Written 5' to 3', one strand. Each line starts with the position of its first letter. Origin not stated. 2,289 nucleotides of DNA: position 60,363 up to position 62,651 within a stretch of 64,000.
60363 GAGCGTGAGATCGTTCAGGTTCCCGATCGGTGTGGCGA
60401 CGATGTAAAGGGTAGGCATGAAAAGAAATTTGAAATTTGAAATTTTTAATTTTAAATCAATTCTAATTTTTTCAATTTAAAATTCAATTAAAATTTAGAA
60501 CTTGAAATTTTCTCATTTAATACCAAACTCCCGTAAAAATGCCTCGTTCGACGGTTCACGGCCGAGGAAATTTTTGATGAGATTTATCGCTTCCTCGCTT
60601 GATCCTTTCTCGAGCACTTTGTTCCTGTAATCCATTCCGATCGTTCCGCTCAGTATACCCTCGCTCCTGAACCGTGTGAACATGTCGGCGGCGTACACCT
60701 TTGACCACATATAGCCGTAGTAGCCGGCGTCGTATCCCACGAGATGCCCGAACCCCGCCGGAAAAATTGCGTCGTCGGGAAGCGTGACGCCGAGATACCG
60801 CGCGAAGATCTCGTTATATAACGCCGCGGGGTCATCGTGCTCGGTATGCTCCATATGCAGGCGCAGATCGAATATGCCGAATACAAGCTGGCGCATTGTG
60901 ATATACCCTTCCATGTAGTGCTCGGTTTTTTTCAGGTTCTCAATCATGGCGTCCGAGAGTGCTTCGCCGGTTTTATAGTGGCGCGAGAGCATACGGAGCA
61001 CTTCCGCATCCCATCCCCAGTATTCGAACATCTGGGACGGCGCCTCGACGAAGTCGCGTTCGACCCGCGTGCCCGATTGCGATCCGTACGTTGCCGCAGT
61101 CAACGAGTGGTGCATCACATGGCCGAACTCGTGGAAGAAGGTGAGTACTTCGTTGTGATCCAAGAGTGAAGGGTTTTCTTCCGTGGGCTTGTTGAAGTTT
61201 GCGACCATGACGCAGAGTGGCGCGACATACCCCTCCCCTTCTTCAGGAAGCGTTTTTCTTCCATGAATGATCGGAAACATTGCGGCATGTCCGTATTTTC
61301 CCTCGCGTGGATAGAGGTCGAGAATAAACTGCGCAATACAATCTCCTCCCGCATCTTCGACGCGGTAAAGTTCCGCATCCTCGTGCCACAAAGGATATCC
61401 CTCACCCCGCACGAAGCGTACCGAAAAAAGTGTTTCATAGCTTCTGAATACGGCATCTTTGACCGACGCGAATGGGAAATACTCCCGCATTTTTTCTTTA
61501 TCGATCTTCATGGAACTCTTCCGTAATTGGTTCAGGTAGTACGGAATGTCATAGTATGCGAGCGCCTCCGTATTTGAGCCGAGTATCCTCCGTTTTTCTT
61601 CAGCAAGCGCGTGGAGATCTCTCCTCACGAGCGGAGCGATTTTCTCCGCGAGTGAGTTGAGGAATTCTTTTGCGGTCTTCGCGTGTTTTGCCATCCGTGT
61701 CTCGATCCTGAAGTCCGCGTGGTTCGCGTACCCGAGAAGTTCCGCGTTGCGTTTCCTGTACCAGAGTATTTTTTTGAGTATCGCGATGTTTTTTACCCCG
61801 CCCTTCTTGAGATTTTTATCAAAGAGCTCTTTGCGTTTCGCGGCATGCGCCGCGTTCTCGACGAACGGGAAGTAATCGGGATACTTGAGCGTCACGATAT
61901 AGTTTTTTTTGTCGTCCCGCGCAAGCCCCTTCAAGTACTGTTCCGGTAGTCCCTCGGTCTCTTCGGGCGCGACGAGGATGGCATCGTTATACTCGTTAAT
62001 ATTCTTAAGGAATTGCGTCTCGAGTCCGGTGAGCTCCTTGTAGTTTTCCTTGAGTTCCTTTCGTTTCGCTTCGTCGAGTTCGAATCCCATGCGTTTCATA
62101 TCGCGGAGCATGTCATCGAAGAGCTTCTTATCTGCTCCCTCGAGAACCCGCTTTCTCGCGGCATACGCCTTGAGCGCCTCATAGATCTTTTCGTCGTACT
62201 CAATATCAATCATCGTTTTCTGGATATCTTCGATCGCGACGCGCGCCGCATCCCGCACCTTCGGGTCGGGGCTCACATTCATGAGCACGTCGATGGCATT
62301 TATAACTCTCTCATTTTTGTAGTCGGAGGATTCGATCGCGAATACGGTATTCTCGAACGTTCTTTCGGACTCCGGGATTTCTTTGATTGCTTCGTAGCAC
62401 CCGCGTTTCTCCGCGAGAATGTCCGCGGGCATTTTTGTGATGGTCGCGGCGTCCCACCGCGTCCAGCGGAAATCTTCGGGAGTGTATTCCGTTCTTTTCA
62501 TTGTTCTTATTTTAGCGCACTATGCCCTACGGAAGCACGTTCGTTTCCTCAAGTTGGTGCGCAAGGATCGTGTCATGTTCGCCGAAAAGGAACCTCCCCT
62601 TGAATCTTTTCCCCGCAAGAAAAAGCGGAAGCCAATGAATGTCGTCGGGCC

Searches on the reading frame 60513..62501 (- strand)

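Call 79: search_protein_families(library=pfam, proteins=[window:60513-62501:-], max_evalue=0.0001)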
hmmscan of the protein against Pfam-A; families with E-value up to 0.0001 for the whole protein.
window:60513-62501:- (662 aa): 1 family
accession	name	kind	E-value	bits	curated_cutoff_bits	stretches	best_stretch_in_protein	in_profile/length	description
PF01432.26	Peptidase_M3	-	4.6e-123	412.4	27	1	219-660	7-456/457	Peptidase family M3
